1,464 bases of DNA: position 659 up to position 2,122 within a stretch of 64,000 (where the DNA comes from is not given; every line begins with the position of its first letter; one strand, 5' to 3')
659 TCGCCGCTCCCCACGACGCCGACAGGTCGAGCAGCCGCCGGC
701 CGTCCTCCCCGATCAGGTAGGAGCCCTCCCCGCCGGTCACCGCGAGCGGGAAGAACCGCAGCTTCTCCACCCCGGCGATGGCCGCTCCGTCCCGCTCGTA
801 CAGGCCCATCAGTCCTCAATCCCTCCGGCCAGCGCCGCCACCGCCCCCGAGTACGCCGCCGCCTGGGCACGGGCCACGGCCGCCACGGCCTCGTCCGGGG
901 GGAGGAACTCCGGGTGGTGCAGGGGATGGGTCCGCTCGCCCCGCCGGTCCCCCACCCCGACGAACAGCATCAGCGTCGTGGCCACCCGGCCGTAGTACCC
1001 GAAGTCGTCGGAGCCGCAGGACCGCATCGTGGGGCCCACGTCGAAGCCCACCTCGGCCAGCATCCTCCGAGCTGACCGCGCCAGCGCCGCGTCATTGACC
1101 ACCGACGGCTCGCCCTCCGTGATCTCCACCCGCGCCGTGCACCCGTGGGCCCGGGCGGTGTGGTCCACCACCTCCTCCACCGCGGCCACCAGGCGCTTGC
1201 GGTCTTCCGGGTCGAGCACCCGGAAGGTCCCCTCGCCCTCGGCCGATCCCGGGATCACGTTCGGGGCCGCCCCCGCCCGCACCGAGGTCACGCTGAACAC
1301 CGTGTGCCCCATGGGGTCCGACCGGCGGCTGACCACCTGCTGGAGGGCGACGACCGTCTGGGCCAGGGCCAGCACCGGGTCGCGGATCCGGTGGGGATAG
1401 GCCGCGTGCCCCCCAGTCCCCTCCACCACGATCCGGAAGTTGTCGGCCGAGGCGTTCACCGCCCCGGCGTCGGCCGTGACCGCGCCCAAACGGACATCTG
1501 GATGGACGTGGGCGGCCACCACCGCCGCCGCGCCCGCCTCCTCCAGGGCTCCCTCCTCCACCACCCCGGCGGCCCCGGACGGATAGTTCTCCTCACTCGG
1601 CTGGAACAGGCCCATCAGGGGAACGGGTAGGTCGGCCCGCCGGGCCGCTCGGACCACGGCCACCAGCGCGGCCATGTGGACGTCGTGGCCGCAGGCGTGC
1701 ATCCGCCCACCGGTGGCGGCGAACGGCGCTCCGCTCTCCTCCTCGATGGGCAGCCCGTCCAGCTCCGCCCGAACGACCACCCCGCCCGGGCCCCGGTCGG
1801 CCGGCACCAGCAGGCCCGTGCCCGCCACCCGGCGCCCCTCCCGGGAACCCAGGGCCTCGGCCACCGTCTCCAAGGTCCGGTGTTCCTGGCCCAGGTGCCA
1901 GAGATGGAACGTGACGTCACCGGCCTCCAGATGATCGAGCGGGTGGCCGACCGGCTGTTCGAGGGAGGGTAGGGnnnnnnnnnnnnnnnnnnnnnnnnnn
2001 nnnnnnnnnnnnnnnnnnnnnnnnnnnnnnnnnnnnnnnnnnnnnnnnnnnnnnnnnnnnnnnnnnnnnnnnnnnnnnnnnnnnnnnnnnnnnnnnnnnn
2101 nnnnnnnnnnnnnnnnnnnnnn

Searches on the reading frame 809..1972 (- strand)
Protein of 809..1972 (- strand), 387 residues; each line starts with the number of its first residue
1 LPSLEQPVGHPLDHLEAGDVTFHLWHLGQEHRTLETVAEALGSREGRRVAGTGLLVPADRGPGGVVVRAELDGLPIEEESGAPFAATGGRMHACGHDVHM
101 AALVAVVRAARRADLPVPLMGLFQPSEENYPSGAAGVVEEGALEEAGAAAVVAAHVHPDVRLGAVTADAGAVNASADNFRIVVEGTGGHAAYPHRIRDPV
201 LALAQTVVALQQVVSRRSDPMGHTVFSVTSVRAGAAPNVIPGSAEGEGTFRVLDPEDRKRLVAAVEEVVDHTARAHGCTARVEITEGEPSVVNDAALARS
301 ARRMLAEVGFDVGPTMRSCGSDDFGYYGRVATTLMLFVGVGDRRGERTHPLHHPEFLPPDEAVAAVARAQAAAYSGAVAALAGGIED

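Call 3: search_protein_families(library=pfam, proteins=[window:809-1972:-], max_evalue=0.01)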
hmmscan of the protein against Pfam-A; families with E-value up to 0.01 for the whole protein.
window:809-1972:- (387 aa): 2 families
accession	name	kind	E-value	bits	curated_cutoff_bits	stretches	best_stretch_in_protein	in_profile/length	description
PF01546.33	Peptidase_M20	-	6.5e-29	101.8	24.6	1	67-367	2-197/206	Peptidase family M20/M25/M40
PF07687.19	M20_dimer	-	1.9e-16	60.4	21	1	178-274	8-104/107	Peptidase dimerisation domain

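Call 4: search_protein_families(library=ncbifam, proteins=[window:809-1972:-], max_evalue=0.01)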
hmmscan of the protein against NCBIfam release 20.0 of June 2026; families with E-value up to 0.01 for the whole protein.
window:809-1972:- (387 aa): 22 families
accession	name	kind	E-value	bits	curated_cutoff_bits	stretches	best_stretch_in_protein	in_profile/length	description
TIGR01891.1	amidohydrolases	subfamily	3.6e-67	227.1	153.75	1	29-363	17-363/366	amidohydrolase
NF038260.1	ectoine_DoeB_2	equivalog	1.5e-62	211.7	550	1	30-369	25-371/378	N(2)-acetyl-L-2,4-diaminobutanoate deacetylase DoeB2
NF040868.1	carboxypep_CpsA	equivalog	1.4e-61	208.4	500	1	52-364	58-375/391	carboxypeptidase CpsA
NF009557.0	PRK13009.1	equivalog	1.1e-11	44.5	284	1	178-307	183-311/377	succinyl-diaminopimelate desuccinylase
NF004788.0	PRK06133.1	subfamily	3.8e-11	42.6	349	1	176-333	217-374/417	glutamate carboxypeptidase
TIGR01879.1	hydantase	subfamily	1.9e-09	36.9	204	1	161-339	190-369/401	hydantoinase/carbamoylase family amidase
NF006770.0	PRK09290.1-4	equivalog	6.1e-09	35.1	372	1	169-338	206-367/403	allantoate amidohydrolase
TIGR01246.1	dapE_proteo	equivalog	7.1e-09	35.1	361.8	1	178-326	179-326/370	succinyl-diaminopimelate desuccinylase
NF058540.1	Ncarbamyl_ErtE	equivalog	1.4e-08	33.7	520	1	159-343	198-386/418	N-carbamyl-l-glutamate amidohydrolase ErtE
NF006775.0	PRK09290.2-5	equivalog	4.1e-08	32.3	479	1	154-339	195-381/419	allantoate amidohydrolase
NF006771.0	PRK09290.1-5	subfamily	1e-07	30.8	399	1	163-338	200-376/413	allantoate amidohydrolase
NF005602.0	PRK07338.1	equivalog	2e-07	30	357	1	175-292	204-318/409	hydrolase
NF006365.0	PRK08588.1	subfamily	2.1e-07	30.6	289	1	126-294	138-300/383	succinyl-diaminopimelate desuccinylase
NF009529.0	PRK12893.1-2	equivalog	3.7e-07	29.3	508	1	140-338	172-374/411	Zn-dependent hydrolase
TIGR01910.1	DapE-ArgE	subfamily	6.2e-07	29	217.6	1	144-289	142-296/373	ArgE/DapE family deacylase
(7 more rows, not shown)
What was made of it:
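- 809..1889 (-): Segment A: M20/amidohydrolase gene lacking its first 34 codons, ribosome-binding site and upstream operon. The database holds a 351-aa NCBI product for it, and a 354-aa call exists on the second contig. TIGR01891 match starts at profile position 17 (call 4).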

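Call 20: find_related_loci(query=window:809-1888:-, collection=genome_contigs, flank=10000)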
Query window:809-1888:- (359 aa) in genome_contigs; peptide patterns used: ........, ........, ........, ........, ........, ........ (x = any residue, [..] = any of these).
600 stretches matched a pattern (row limit reached: there are more); 593 encode a relative of the query (tblastn E <= 1e-3); the best 80 are kept; 80 distinct loci.
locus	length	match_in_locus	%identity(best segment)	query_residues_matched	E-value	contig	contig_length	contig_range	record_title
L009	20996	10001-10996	63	2-333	2e-124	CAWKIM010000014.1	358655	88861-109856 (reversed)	MAG: uncultured Rubrobacteraceae bacterium isolate MFD02840.bin.1.199 genome assembly, contig: contig_79940, whole genom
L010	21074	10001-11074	54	1-356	9e-99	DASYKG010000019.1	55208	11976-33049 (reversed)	MAG TPA_asm: Solirubrobacteraceae bacterium isolate SMAG_U4316 k141_1836281, whole genome shotgun sequence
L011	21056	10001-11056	51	2-353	7e-97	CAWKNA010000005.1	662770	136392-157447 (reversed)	MAG: uncultured Actinomycetota bacterium isolate MFD00991.bin.1.80 genome assembly, contig: contig_33068, whole genome s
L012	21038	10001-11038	51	2-351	8e-95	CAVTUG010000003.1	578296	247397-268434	MAG: uncultured Actinomycetota bacterium isolate MFD04967.bin.2.91 genome assembly, contig: contig_1602, whole genome sh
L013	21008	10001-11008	52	2-338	2e-92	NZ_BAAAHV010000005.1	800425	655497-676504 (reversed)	Amycolatopsis albidoflavus strain JCM 11300 sequence05, whole genome shotgun sequence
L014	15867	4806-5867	51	1-353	1e-91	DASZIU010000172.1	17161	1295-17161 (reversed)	MAG TPA_asm: Solirubrobacteraceae bacterium isolate SMAG_U6610 k141_1828419, whole genome shotgun sequence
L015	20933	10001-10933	55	37-346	4e-91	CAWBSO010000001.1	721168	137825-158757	MAG: uncultured Solirubrobacterales bacterium isolate MFD00731.bin.2.183 genome assembly, contig: contig_20823, whole ge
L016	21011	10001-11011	49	1-341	2e-90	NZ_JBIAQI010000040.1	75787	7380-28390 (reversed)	Streptosporangium sp. NPDC002721 NPDC002721_6_C3.ctg-0040, whole genome shotgun sequence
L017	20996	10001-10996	52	2-332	2e-90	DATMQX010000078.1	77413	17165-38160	MAG TPA_asm: Solirubrobacteraceae bacterium isolate SMAG_U12940 k141_3842492, whole genome shotgun sequence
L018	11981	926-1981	49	1-354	3e-88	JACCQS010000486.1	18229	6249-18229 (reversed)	MAG: Geodermatophilaceae bacterium isolate MGR_bin2 SD2897-2912_k127_6462347, whole genome shotgun sequence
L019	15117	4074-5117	47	2-350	7e-88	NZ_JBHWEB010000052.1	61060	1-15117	Amycolatopsis sp. NPDC059657 NPDC059657_T36_D11.ctg-0052, whole genome shotgun sequence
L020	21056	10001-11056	51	1-353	1e-87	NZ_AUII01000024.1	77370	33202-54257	Pseudonocardia asaccharolytica DSM 44247 = NBRC 16224 strain DSM 44247 G567DRAFT_scaffold00023.23_C, whole genome shotgu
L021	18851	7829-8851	51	5-350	2e-86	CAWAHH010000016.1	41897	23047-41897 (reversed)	MAG: uncultured Actinomycetota bacterium isolate MFD02581.bin.2.48 genome assembly, contig: contig_8080, whole genome sh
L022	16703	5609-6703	49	1-349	2e-86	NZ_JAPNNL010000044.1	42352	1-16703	Nonomuraea corallina strain MCN248 44, whole genome shotgun sequence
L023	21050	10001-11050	48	2-353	2e-86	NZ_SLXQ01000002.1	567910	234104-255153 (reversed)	Tamaricihabitans halophyticus strain DSM 45765 Ga0310474_102, whole genome shotgun sequence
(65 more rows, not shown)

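Call 25: find_homologous_proteins(query=window:809-1888:-, max_evalue=1e-30)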
Query window:809-1888:- (359 aa): 2925 proteins with E <= 1e-30 among 8000 candidates; the best 120 are listed.
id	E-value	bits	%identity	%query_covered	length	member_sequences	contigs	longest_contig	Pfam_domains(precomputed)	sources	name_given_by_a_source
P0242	5.3e-219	744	100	98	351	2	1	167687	PF01546.34,PF07687.20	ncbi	ncbi:MAG: M20 metallopeptidase family protein [Actinomycetota bacterium]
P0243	5.0e-186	636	86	93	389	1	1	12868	PF01546.34,PF07687.20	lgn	-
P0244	2.3e-167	575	78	93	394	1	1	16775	PF01546.34,PF07687.20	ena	-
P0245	8.8e-130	451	64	93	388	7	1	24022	PF01546.34,PF07687.20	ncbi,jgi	jgi:amidohydrolase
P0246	1.7e-129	450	65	94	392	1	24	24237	PF01546.34,PF07687.20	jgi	jgi:amidohydrolase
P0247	3.3e-128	446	64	95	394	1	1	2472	PF01546.34,PF07687.20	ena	-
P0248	3.9e-128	446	64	98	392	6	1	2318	PF01546.34,PF07687.20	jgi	jgi:amidohydrolase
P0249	6.7e-128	445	63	93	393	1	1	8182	PF01546.34,PF07687.20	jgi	jgi:amidohydrolase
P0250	1.0e-127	444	64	95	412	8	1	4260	PF01546.34,PF07687.20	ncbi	-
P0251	1.2e-127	444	63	94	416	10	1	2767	PF01546.34,PF07687.20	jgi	jgi:amidohydrolase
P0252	1.8e-127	443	63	98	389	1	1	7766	PF01546.34,PF07687.20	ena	-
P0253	4.6e-127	442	61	93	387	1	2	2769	PF01546.34,PF07687.20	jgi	jgi:amidohydrolase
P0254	5.4e-127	442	63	98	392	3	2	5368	PF01546.34,PF07687.20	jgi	-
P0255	1.1e-126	441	63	93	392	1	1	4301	PF01546.34,PF07687.20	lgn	-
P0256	2.1e-126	440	63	98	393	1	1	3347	PF01546.34,PF07687.20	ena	-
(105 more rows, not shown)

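Call 26: find_encoding_contigs(protein=P0243, flank=10000, max_places=3)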
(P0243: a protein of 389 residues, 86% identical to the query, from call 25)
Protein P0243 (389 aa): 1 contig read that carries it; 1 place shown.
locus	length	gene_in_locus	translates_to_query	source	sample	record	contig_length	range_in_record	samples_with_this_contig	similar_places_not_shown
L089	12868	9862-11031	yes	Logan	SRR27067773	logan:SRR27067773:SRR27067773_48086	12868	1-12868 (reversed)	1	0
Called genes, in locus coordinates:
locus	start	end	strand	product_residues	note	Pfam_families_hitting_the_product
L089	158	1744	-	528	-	PF01266:DAO (faint), PF01593:Amino_oxidase, PF07992:Pyr_redox_2 (faint), PF12831:FAD_oxidored (weak), PF13450:NAD_binding_8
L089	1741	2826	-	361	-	PF02653:BPD_transp_2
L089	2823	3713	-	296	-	PF02653:BPD_transp_2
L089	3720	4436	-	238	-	PF00005:ABC_tran, PF13304:AAA_21 (weak)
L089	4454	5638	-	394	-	PF13458:Peripla_BP_6, PF01094:ANF_receptor, PF13433:Peripla_BP_5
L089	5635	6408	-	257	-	PF00005:ABC_tran, PF12399:BCA_ABC_TP_C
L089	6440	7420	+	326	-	PF01418:HTH_6, PF01380:SIS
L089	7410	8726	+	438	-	PF16952:Gln-synt_N_2, PF00120:Gln-synt_C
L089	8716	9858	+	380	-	PF04909:Amidohydro_2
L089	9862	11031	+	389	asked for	PF01546:Peptidase_M20, PF07687:M20_dimer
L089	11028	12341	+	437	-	PF00202:Aminotran_3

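Call 27: find_encoding_contigs(protein=P0244, flank=10000, max_places=3)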
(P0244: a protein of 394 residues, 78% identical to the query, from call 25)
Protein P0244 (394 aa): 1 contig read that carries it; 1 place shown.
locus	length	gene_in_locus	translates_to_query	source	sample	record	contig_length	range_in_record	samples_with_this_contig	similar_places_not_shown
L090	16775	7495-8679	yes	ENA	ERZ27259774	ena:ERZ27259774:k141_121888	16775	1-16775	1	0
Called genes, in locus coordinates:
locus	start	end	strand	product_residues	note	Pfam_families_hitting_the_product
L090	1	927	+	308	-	?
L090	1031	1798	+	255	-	PF00005:ABC_tran, PF13304:AAA_21 (faint), PF12399:BCA_ABC_TP_C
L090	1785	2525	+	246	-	PF00005:ABC_tran, PF13304:AAA_21 (faint)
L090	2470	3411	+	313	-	PF02653:BPD_transp_2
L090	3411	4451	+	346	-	PF02653:BPD_transp_2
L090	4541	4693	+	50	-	-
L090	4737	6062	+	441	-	PF00120:Gln-synt_C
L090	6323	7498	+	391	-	PF04909:Amidohydro_2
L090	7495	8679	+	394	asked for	PF01546:Peptidase_M20, PF07687:M20_dimer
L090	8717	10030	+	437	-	PF00202:Aminotran_3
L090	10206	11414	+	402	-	PF01053:Cys_Met_Meta_PP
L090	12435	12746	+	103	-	-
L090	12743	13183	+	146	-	-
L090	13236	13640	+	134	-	-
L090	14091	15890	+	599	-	PF00884:Sulfatase, PF01663:Phosphodiest (weak), PF16347:SGSH_C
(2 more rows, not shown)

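Call 49: find_encoding_contigs(protein=P0242, flank=10000, max_places=4)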
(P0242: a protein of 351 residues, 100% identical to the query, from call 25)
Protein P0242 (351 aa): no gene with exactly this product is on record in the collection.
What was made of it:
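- Tried and rejected: Look-up of the 351-aa M20 product to reach the 167-kb record: not on record (call 49).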
